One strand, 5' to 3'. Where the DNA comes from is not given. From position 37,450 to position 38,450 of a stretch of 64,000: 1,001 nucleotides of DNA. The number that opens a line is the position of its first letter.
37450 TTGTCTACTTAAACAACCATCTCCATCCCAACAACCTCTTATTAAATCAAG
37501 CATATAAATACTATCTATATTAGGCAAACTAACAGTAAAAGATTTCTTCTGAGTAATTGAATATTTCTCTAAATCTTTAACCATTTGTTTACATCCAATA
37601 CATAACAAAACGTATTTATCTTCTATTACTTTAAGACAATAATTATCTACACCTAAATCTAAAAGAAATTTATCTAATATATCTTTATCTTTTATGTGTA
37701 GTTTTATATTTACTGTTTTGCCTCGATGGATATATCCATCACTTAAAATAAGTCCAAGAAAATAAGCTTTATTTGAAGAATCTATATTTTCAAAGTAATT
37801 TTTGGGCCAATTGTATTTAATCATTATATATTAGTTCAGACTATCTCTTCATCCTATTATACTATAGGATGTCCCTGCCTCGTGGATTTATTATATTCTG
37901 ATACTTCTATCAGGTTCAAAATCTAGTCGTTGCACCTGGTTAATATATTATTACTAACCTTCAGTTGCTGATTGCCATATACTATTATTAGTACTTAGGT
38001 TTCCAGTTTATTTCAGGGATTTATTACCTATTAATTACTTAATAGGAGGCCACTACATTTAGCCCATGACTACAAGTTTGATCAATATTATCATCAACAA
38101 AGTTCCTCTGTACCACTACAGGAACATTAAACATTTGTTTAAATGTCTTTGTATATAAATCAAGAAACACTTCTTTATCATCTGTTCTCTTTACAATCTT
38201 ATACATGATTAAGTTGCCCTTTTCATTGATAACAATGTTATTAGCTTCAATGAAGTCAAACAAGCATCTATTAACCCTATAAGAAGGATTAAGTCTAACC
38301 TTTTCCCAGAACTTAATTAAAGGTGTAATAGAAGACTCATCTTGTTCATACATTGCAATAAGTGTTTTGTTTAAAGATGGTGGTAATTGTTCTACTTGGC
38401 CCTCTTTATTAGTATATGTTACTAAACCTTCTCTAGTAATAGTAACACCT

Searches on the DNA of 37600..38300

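Call 54: search_rna_families(source=window, start=37600, end=38300, threshold=evalue, max_evalue=1)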
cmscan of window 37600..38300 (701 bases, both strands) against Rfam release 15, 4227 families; matches with E-value up to 1: 1.
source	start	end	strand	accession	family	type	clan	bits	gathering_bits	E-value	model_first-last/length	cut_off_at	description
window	37817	38070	-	RF00028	Intron_gpI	Intron;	-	46.6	50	1.2e-10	1-253/253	no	Group I catalytic intron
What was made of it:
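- Closest known: Rfam RF00028 Intron_gpI. Same: The window's third intron scores 46.6 bits (call 54).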
